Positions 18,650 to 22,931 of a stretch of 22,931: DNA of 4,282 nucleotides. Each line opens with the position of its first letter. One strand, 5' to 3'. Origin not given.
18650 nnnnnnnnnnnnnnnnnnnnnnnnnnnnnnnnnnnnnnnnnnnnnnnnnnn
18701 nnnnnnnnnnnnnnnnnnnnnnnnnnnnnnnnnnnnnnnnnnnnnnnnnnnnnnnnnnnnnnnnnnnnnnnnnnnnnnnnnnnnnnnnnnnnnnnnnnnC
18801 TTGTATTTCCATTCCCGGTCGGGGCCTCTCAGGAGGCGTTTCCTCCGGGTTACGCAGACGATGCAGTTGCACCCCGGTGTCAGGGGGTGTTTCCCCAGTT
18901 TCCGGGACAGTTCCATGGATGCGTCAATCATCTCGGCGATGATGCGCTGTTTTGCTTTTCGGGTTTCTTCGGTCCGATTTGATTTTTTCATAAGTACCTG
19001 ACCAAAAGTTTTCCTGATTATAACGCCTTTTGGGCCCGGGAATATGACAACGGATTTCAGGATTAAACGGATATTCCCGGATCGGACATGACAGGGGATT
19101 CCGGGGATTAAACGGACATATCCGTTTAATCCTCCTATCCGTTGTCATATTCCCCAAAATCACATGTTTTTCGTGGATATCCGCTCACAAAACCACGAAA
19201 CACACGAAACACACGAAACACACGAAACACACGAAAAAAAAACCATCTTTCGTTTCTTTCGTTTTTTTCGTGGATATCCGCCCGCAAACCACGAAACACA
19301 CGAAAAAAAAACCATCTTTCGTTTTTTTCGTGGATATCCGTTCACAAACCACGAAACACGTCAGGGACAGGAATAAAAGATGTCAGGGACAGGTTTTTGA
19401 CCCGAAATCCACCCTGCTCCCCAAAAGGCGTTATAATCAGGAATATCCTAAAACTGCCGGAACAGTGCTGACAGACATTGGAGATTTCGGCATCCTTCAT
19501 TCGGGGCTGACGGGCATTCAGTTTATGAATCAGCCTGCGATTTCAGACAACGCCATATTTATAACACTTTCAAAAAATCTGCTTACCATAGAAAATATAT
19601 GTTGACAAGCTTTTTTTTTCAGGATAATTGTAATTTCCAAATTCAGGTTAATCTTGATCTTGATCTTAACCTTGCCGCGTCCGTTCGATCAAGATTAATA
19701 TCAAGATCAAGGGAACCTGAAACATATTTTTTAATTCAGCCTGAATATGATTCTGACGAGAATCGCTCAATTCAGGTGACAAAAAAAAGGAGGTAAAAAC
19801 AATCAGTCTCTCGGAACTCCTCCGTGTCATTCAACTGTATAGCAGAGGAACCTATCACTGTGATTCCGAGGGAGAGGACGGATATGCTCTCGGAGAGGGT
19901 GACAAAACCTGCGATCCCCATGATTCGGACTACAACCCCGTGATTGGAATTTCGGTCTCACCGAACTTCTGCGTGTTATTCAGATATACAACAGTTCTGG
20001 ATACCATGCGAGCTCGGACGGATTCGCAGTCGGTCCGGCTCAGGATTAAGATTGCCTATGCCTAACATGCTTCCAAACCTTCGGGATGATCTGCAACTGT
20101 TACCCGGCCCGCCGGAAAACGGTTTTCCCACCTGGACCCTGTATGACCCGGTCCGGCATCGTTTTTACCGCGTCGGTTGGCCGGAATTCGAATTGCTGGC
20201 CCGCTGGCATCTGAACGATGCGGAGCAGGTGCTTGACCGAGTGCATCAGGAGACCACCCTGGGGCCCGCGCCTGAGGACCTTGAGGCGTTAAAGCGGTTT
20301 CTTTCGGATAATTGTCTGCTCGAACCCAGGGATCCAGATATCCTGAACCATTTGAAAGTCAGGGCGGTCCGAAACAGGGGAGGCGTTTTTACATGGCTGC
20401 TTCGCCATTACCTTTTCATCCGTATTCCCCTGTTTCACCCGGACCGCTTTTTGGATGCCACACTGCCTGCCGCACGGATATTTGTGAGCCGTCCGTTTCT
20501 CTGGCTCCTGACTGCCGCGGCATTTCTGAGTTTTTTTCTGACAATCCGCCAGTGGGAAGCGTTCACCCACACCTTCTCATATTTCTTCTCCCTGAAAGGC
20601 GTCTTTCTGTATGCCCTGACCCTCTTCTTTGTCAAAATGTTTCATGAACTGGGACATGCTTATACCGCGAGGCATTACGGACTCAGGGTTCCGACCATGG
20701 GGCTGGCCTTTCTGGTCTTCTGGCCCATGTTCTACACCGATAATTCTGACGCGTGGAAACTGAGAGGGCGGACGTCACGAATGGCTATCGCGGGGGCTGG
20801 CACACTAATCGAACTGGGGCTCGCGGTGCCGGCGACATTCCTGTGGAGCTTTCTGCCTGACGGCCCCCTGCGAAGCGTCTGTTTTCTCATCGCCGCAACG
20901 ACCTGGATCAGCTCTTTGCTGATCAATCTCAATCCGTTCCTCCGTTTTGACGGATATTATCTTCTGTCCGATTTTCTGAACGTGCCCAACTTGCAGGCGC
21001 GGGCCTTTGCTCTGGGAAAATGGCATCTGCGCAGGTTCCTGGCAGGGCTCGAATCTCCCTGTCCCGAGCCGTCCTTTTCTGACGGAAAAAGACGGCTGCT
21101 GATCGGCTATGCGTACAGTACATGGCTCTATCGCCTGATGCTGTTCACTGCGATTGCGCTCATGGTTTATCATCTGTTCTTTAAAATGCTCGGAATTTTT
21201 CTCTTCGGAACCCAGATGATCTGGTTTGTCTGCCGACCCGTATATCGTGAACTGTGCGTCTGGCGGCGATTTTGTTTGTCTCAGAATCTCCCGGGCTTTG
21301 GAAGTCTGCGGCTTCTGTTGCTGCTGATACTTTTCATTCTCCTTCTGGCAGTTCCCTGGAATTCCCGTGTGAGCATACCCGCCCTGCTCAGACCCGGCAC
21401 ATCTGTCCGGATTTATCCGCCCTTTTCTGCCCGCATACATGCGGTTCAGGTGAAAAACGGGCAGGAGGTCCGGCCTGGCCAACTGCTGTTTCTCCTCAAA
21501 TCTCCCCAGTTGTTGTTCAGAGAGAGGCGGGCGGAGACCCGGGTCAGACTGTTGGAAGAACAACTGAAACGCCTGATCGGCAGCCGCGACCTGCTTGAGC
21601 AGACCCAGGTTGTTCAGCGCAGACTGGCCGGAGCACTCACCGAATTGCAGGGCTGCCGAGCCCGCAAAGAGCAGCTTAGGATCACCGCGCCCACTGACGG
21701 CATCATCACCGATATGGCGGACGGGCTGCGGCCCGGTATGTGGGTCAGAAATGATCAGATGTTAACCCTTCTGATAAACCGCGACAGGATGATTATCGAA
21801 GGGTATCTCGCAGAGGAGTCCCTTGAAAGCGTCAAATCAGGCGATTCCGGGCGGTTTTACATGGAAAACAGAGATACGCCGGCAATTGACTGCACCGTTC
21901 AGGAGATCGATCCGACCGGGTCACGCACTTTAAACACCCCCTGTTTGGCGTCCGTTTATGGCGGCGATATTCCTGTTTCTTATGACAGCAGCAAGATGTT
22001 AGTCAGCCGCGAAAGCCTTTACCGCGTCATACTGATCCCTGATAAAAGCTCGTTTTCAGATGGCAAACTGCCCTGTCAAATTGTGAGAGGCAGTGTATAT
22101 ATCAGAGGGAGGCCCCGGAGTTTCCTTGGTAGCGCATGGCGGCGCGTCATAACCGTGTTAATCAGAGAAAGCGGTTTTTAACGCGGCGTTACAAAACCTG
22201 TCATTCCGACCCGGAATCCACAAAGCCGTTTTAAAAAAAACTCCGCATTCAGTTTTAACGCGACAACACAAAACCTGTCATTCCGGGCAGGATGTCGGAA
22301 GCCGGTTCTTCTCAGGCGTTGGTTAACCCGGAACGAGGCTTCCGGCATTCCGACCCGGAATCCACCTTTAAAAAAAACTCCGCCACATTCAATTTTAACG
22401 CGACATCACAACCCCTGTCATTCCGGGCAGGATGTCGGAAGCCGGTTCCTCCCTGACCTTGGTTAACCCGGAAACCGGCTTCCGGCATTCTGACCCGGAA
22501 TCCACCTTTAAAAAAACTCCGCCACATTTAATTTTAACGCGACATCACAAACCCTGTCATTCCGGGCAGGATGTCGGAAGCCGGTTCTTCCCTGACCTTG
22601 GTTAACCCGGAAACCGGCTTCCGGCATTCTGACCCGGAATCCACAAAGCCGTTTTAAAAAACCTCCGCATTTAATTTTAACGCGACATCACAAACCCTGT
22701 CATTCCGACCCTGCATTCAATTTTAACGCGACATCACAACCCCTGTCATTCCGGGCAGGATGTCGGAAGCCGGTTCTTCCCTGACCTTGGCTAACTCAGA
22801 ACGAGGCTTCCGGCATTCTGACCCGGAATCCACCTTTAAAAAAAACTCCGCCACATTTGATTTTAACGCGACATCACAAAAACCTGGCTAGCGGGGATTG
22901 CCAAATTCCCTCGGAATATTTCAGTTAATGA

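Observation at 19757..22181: M50 metalloprotease-HlyD fusion preceded by a duplicated peptide module in two different frames, with a strong SD followed by ATC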

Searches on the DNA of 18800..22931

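Call 47: search_rna_families(source=window, start=18800, end=22931, threshold=evalue, max_evalue=1)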
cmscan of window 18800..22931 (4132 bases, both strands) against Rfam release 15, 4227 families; matches with E-value up to 1: 5.
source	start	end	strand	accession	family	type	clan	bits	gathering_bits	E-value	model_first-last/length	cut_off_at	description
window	19038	19154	-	RF04128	MIR8562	Gene; miRNA;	-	25.2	211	0.12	1-242/242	no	MIR8562 microRNA precursor family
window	19631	19735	+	RF01859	Phe_leader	Cis-reg; leader;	-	25.2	55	0.44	1-125/125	no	Phenylalanine leader peptide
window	19234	19329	-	RF01859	Phe_leader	Cis-reg; leader;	-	24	55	0.79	1-125/125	no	Phenylalanine leader peptide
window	22563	22634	-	RF03215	mir-5360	Gene; miRNA;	-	22.9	79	0.22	1-81/81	no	mir-5360 microRNA precursor family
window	19253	19309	-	RF03578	mir-3910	Gene; miRNA;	-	22.6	95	0.43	1-82/82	no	mir-3910 microRNA precursor family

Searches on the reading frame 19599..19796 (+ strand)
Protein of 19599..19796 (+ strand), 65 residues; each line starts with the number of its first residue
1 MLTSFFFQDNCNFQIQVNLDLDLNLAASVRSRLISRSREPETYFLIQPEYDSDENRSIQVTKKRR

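Call 70: search_protein_families(library=pfam, proteins=[window:19599-19796:+], max_evalue=0.01)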
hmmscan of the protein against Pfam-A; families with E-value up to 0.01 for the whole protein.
window:19599-19796:+ (65 aa): 0 families

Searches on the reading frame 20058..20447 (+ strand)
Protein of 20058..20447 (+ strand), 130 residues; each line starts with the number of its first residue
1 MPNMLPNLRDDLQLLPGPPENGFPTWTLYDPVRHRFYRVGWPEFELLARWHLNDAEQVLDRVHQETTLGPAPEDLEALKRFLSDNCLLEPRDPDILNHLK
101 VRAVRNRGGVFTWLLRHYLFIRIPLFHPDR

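Call 75: search_solved_structures(query=window:20058-20447:+, max_evalue=10)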
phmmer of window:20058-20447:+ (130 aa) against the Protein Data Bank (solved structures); distinct sequences matched with E-value up to 10: 3.
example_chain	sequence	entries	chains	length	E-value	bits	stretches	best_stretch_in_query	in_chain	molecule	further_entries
6ldq_D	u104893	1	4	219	0.31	14.6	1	89-126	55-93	Tll1590 protein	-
6kih_A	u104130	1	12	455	0.87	13.2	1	89-126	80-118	Tll1590 protein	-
2b9s_A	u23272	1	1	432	0.97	13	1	21-77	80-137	topoisomerase I-like protein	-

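Call 76: search_protein_families(library=pfam, proteins=[window:20058-20447:+], max_evalue=10)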
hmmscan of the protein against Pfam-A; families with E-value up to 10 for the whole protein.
window:20058-20447:+ (130 aa): 1 family
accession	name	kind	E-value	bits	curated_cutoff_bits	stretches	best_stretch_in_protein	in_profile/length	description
PF23053.1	UBA_N4BP1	-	0.069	13.4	27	1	47-65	24-42/45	N4BP1, UBA-like domain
